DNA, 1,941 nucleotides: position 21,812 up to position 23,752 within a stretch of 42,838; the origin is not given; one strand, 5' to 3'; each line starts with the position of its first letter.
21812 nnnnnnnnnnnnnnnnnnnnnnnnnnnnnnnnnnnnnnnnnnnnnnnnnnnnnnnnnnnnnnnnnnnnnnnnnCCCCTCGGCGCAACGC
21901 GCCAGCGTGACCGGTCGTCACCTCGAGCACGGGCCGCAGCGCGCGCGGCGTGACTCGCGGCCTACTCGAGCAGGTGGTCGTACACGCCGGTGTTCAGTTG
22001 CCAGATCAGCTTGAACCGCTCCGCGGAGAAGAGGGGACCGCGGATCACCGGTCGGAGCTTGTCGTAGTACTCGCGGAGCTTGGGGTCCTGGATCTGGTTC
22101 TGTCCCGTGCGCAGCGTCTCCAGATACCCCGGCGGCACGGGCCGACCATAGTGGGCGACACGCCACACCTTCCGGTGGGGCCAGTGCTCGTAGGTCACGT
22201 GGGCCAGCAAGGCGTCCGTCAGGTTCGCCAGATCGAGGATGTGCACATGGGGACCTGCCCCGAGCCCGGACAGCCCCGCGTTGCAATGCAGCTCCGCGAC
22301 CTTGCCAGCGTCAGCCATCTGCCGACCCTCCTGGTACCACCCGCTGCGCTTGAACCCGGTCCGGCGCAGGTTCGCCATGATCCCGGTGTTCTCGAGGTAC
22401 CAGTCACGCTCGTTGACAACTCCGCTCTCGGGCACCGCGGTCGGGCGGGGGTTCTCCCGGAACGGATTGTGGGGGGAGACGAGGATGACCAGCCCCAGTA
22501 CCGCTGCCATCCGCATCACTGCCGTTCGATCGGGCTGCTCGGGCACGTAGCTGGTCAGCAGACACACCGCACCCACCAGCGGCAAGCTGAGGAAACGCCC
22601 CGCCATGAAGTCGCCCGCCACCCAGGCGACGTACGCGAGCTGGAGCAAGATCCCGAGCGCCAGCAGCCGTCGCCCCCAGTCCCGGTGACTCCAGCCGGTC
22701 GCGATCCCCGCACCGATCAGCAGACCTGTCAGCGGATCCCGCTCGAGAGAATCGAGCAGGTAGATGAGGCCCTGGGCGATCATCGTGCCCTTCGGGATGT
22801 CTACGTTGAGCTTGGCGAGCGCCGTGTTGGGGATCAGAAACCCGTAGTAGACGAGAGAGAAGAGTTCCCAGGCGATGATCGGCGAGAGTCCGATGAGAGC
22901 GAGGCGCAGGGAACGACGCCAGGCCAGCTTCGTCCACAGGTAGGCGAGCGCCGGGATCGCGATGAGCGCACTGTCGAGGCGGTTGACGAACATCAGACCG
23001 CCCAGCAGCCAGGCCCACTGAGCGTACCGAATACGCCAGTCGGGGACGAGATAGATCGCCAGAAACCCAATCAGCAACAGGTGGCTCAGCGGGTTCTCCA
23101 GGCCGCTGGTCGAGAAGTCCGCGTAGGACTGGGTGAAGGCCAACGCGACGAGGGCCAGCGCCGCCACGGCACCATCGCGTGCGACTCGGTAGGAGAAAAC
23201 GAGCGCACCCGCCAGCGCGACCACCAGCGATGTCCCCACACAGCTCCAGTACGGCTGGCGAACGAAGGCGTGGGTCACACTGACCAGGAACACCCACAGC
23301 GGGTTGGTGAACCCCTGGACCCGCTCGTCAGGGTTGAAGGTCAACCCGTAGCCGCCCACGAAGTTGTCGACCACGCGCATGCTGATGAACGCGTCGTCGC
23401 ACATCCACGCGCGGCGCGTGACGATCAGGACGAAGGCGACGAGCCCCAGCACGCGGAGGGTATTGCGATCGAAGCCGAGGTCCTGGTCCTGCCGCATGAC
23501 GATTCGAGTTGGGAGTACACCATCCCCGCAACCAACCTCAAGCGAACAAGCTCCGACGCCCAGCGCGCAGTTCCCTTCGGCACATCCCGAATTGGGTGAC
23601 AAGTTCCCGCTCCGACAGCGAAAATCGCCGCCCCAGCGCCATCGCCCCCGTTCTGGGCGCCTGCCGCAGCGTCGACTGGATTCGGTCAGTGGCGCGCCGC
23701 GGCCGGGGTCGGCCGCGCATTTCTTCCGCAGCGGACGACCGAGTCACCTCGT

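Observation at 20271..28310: Candidate protein O-mannosylation / GT-C glycosylation locus with a spermidine-synthase-like membrane protein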

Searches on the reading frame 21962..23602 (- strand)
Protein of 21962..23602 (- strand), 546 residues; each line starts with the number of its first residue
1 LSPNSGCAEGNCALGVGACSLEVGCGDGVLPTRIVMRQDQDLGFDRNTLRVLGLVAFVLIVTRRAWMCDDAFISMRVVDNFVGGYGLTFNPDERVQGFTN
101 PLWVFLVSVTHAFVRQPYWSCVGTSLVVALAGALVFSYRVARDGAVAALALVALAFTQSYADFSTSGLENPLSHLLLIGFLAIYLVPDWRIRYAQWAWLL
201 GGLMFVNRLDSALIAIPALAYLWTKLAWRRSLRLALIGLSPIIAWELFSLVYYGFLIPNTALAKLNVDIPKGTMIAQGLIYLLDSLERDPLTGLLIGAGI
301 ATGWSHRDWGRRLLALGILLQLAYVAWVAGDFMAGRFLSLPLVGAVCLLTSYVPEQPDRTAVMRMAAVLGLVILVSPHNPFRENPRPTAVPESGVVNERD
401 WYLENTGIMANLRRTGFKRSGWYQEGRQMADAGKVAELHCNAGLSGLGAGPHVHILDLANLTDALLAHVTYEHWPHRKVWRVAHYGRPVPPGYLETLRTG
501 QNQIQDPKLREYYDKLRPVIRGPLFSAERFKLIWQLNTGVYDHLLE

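Call 7: search_protein_families(library=pfam, proteins=[window:21962-23602:-], max_evalue=0.01)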
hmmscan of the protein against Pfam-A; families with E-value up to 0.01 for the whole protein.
window:21962-23602:- (546 aa): 0 families

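Call 8: search_protein_families(library=ncbifam, proteins=[window:21962-23602:-], max_evalue=0.01)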
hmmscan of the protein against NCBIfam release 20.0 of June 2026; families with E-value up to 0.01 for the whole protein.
window:21962-23602:- (546 aa): 1 family
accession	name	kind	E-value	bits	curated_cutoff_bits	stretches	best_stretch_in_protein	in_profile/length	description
NF041481.1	beta_arabfuran_tase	equivalog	1.4e-15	56.4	1050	1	60-283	20-267/633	terminal beta-(1->2)-arabinofuranosyltransferase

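Call 11: search_solved_structures(query=window:21962-23602:-, max_evalue=1, show_alignments=1)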
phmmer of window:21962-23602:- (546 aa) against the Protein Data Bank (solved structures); distinct sequences matched with E-value up to 1: 1.
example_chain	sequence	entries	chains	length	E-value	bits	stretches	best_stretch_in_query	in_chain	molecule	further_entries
9dlf_C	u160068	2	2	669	1.4e-14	56.7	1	62-407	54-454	Arabinosyltransferase AftB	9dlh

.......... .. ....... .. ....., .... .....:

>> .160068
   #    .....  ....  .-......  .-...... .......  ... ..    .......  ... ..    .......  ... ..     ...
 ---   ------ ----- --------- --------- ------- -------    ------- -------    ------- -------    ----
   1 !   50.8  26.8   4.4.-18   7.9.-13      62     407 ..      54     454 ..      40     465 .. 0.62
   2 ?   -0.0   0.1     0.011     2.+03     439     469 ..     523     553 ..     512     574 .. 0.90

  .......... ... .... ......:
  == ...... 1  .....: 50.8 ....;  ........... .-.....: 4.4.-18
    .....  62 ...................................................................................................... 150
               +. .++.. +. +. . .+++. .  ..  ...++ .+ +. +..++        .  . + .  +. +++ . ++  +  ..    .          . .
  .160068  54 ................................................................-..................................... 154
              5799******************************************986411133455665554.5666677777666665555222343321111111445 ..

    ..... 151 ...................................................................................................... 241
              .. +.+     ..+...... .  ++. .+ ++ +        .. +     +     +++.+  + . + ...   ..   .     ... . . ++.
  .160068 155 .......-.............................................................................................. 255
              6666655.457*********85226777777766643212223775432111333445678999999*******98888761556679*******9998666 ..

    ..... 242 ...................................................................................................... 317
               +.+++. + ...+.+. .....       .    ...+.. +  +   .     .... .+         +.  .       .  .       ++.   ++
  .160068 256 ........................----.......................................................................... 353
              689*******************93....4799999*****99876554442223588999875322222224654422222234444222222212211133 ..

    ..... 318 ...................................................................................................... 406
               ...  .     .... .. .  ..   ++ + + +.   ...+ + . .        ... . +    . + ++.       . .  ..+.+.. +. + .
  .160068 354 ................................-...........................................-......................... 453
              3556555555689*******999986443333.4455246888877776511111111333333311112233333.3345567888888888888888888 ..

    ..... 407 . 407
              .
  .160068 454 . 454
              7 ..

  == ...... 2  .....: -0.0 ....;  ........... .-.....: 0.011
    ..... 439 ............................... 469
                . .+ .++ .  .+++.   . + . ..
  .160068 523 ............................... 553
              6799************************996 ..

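Call 19: find_homologous_proteins(query=window:21962-23602:-, max_evalue=0.00001)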
Query window:21962-23602:- (546 aa): 649 proteins with E <= 0.00001 among 8000 candidates; the best 120 are listed.
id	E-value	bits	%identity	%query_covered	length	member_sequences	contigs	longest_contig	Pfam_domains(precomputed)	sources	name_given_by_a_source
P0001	0.0e+0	1170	100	94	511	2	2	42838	-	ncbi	-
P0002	3.1e-297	1005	84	94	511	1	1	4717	-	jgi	jgi:arabinofuranosyltransferase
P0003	2.1e-290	982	82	94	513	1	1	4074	-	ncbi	-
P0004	3.4e-290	981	82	94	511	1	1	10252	-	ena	-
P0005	1.5e-247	841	71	94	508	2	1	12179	-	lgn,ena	-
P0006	1.2e-214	732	63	93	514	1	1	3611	-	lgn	-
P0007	3.7e-205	701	60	92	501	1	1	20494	-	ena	-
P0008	9.4e-177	607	55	91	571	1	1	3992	-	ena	-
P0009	2.4e-152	526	51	88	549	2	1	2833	-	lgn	-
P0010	5.6e-151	522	50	91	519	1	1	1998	-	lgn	-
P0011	1.7e-150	520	48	92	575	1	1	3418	-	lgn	-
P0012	6.2e-145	502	47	96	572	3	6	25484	-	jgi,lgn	-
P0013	1.4e-142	494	47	90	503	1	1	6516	-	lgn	-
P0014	6.5e-123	429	45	89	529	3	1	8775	-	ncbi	-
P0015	2.6e-122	427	44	88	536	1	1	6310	-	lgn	-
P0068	2.4e-100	355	41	89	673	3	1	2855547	PF26371.1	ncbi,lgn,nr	ncbi:MAG: hypothetical protein IPK80_07480 [Nannocystis sp.]|nr:hypothetical protein [Nannocystis sp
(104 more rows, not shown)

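Call 21: find_related_loci(query=A1, collection=genome_contigs, flank=10000)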
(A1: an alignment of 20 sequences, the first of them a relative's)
Query A1 (511 aa) in genome_contigs; peptide patterns used: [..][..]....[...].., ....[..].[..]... (x = any residue, [..] = any of these).
600 stretches matched a pattern (row limit reached: there are more); 584 encode a relative of the query (tblastn E <= 1e-3); the best 80 are kept; 80 distinct loci.
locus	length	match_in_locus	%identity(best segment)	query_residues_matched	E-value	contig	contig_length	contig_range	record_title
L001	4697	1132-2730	43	14-507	8e-120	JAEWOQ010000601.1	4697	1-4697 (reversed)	MAG: Proteobacteria bacterium isolate OH_SBlB_69 k127_1433837, whole genome shotgun sequence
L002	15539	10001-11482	40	19-511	4e-118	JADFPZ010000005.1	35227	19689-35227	MAG: Candidatus Zixiibacteriota bacterium isolate B77T1B8 B77T1B8_NODE1711, whole genome shotgun sequence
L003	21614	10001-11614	42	2-507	4e-117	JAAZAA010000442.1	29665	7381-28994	MAG: Myxococcales bacterium isolate AS06rmzACSIP_372 740205_AS06, whole genome shotgun sequence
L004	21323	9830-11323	41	17-510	3e-115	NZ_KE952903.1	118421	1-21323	Aneurinibacillus aneurinilyticus ATCC 12856 Scaffold787, whole genome shotgun sequence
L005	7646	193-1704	42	12-511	5e-112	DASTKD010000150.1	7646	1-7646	MAG TPA_asm: Ktedonobacteraceae bacterium isolate SMAG_U1932 k141_849221, whole genome shotgun sequence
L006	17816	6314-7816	42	19-511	8e-112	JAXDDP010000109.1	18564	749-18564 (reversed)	MAG: Anaerolineae bacterium isolate POMEDNA-B74 Raw2_k127_152865, whole genome shotgun sequence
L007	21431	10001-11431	42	28-511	2e-108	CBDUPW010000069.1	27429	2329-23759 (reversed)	MAG TPA_asm: uncultured Polyangiaceae bacterium isolate SRR22808130_binner12_Refined_95 genome assembly, contig: ERZ2504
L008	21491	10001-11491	40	19-510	4e-108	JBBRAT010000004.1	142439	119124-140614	MAG: Anaerolineales bacterium isolate Co_metawrap_2310 Cmw_2310_k141_18893792_length_142439_cov_22.9994, whole genome sh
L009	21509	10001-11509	39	10-511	2e-108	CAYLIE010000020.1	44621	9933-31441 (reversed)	MAG TPA_asm: uncultured Anaerolineales bacterium isolate binchicken_co294_77 genome assembly, contig: NODE_1238_length_4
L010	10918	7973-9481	38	12-511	3e-107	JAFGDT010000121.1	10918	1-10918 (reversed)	MAG: bacterium isolate Zod_Metabat.1186 k87_11780077, whole genome shotgun sequence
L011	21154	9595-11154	40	4-510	3e-104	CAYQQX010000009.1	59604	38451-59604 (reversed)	MAG TPA_asm: uncultured Anaerolineales bacterium isolate binchicken_co65_18 genome assembly, contig: NODE_1931_length_59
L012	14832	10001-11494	39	10-511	5e-104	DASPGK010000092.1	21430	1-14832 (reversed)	MAG TPA_asm: Candidatus Krumholzibacteriia bacterium isolate SMAG_U16449 k141_842969, whole genome shotgun sequence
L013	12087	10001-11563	39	4-511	1e-103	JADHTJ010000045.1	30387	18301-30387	MAG: Anaerolineales bacterium isolate BS150m-G17 BS-150m-C1232, whole genome shotgun sequence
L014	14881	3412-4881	41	22-511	1e-102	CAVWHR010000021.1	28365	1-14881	MAG: uncultured Chloroflexia bacterium isolate MFD01299.bin.2.145 genome assembly, contig: contig_35137, whole genome sh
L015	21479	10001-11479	40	24-511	6e-107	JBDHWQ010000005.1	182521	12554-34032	MAG: Longilinea sp. isolate AS-MESO-3CA.245 NODE_257_length_182521_cov_7.797911, whole genome shotgun sequence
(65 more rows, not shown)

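Call 23: find_encoding_contigs(protein=P0007, flank=10000, max_places=2)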
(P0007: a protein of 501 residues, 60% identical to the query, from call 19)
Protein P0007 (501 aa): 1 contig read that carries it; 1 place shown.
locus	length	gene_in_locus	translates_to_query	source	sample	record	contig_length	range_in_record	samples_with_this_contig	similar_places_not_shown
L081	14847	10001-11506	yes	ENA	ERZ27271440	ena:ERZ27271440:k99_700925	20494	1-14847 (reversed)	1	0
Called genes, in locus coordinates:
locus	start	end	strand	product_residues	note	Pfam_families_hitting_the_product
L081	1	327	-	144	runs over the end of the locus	-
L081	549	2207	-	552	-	-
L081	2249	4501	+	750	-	PF03544:TonB_C, PF07715:Plug, PF00593:TonB_dep_Rec_b-barrel (weak)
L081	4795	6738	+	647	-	PF00724:Oxidored_FMN, PF00890:FAD_binding_2 (faint), PF01266:DAO (weak), PF07992:Pyr_redox_2, PF12831:FAD_oxidored (weak), PF13450:NAD_binding_8 (weak), PF13738:Pyr_redox_3, PF00070:Pyr_redox (weak), +2 more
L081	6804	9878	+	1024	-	PF08495:FIST, PF10442:FIST_C, PF01627:Hpt, PF02518:HATPase_c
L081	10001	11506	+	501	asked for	-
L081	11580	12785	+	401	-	PF07884:VKOR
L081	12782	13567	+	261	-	-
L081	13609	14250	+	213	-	PF08534:Redoxin (faint), PF00578:AhpC-TSA, PF13905:Thioredoxin_8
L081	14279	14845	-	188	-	?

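Call 24: find_encoding_contigs(protein=P0012, flank=10000, max_places=2)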
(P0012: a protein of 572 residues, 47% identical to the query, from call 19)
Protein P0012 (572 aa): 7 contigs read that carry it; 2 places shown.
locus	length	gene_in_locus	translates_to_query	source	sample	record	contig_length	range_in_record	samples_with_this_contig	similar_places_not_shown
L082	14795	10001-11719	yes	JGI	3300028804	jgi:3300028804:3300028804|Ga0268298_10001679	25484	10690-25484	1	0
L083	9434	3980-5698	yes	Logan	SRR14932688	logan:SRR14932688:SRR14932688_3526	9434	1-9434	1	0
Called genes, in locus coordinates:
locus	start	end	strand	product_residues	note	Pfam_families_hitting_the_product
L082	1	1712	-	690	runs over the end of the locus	PF14537:Cytochrom_c3_2 (faint), PF00070:Pyr_redox (faint), PF00037:Fer4 (weak), PF12837:Fer4_6 (weak), PF12838:Fer4_7 (weak), PF00890:FAD_binding_2 (weak), PF07992:Pyr_redox_2, PF13738:Pyr_redox_3, +5 more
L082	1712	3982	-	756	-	PF00027:cNMP_binding, PF13187:Fer4_9 (faint), PF12797:Fer4_2 (faint), PF12837:Fer4_6 (faint), PF13247:Fer4_11, PF00037:Fer4 (weak), PF13237:Fer4_10 (weak), PF12838:Fer4_7, +1 more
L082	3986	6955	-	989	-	-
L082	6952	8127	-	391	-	PF00069:Pkinase, PF01636:APH (faint), PF03109:ABC1 (faint), PF07714:PK_Tyr_Ser-Thr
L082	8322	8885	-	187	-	PF04264:YceI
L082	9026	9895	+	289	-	PF00126:HTH_1, PF03466:LysR_substrate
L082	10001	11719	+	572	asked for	-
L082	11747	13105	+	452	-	PF03734:YkuD (weak)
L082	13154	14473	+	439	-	PF02812:ELFV_dehydrog_N (faint), PF00208:ELFV_dehydrog (faint)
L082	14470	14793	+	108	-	?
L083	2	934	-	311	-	?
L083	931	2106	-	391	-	PF00069:Pkinase, PF01636:APH (faint), PF03109:ABC1 (faint), PF07714:PK_Tyr_Ser-Thr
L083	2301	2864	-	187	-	PF04264:YceI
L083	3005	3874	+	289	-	PF00126:HTH_1, PF03466:LysR_substrate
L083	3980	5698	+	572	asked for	-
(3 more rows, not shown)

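Call 25: find_encoding_contigs(protein=P0005, flank=10000, max_places=2)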
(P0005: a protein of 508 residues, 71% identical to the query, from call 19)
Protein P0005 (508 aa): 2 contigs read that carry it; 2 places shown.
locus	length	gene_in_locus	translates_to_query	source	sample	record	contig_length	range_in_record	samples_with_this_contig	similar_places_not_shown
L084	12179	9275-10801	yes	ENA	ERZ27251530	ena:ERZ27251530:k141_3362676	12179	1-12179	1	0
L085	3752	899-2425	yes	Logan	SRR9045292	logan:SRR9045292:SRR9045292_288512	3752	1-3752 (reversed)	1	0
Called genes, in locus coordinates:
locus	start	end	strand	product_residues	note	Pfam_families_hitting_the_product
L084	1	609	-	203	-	?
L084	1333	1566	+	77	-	-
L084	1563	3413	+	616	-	PF00682:HMGL-like, PF02436:PYC_OADA, PF13375:RnfC_N (faint), PF00364:Biotin_lipoyl, PF25919:BSH_CusB (weak)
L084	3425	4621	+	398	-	PF03977:OAD_beta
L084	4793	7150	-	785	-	-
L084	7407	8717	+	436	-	PF02366:PMT (weak), PF13231:PMT_2, PF16192:PMT_4TMC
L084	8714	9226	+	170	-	-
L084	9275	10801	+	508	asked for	-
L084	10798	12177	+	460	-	?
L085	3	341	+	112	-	?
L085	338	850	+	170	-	-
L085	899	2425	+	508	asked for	-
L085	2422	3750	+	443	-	?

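Call 26: find_encoding_contigs(protein=P0004, flank=10000, max_places=2)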
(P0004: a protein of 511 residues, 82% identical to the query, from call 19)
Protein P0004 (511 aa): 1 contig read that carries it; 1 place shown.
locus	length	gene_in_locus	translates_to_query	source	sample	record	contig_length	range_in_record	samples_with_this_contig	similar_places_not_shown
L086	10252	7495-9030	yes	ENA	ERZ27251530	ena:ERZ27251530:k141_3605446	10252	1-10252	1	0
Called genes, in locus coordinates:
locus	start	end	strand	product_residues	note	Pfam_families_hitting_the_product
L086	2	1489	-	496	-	?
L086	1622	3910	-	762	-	PF01564:Spermine_synth (weak)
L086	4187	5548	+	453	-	PF02366:PMT, PF13231:PMT_2, PF16192:PMT_4TMC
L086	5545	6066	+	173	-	-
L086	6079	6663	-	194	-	PF00535:Glycos_transf_2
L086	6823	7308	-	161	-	PF13489:Methyltransf_23, PF08242:Methyltransf_12 (weak)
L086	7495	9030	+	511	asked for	-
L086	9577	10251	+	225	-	?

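Call 27: find_encoding_contigs(protein=P0002, flank=10000, max_places=2)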
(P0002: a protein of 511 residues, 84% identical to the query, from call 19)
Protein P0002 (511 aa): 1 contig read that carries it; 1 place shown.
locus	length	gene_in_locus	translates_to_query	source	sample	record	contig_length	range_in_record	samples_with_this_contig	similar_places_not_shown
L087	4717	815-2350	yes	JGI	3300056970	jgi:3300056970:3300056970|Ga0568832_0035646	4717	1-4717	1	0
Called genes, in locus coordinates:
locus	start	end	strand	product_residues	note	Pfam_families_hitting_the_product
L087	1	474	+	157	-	?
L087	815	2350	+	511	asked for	-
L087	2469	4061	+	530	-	PF13231:PMT_2 (weak)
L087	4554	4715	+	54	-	?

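Call 28: find_encoding_contigs(protein=P0006, flank=10000, max_places=2)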
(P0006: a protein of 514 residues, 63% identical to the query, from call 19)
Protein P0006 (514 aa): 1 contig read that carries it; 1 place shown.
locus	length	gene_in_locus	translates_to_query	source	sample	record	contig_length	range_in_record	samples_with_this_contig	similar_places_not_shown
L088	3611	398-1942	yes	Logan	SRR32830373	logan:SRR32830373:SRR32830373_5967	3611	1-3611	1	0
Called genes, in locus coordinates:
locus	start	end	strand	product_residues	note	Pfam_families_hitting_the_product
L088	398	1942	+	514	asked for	-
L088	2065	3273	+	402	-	PF07884:VKOR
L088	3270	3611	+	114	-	?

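Call 49: search_protein_families(library=pfam, proteins=[P0068], max_evalue=0.001)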
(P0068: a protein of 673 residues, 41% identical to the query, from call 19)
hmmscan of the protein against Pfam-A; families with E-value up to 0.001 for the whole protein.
P0068 (673 aa): 0 families

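Call 78: search_protein_families(library=pfam, alignment_id=A7, max_evalue=0.00001)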
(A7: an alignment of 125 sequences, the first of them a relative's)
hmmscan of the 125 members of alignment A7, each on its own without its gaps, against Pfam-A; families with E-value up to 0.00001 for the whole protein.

A. member 1, L001:369-1205:- (279 aa): 0 families

B. families by the number of members that match (of 125 scanned): 103 families (the first 25 are shown)
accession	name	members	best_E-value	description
PF04539.22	Sigma70_r3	6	1.4e-20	Sigma-70 region 3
PF13231.12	PMT_2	6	5.8e-15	Dolichyl-phosphate-mannose-protein mannosyltransferase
PF04542.20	Sigma70_r2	5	1.2e-23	Sigma-70 region 2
PF00140.25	Sigma70_r1_2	5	1.6e-15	Sigma-70 factor, region 1.2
PF04545.22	Sigma70_r4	4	1.3e-19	Sigma-70, region 4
PF00152.25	tRNA-synt_2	3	8.5e-79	tRNA synthetases class II (D, K and N)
PF02938.19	GAD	3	1.8e-23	GAD domain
PF01336.31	tRNA_anti-codon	3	6e-16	OB-fold nucleic acid binding domain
PF01370.27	Epimerase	2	4e-62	NAD dependent epimerase/dehydratase family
PF16363.11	GDP_Man_Dehyd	2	1.8e-57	GDP-mannose 4,6 dehydratase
PF11028.14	TMEM260-like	2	1.2e-38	Protein O-mannosyl-transferase TMEM260-like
PF01073.25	3Beta_HSD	2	1.2e-26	3-beta hydroxysteroid dehydrogenase/isomerase family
PF01979.26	Amidohydro_1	2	1.1e-25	Amidohydrolase family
PF00106.31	adh_short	2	1.6e-18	short chain dehydrogenase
PF02719.21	Polysacc_synt_2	2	5.8e-17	Polysaccharide biosynthesis protein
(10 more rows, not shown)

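Call 88: list_cluster_members(proteins=[P0001, P0121, P0241])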
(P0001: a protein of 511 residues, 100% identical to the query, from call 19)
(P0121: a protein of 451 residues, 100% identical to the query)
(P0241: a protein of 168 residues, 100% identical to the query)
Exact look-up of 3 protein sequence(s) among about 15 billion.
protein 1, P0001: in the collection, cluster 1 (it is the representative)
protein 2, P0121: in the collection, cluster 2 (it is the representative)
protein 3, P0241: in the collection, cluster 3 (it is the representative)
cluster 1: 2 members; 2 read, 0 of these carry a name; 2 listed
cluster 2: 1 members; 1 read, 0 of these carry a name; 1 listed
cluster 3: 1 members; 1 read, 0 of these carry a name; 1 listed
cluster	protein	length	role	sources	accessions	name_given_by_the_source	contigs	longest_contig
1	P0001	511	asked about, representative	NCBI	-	-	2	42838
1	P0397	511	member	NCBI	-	-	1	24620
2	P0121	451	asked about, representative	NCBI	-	-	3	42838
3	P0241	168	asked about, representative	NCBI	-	-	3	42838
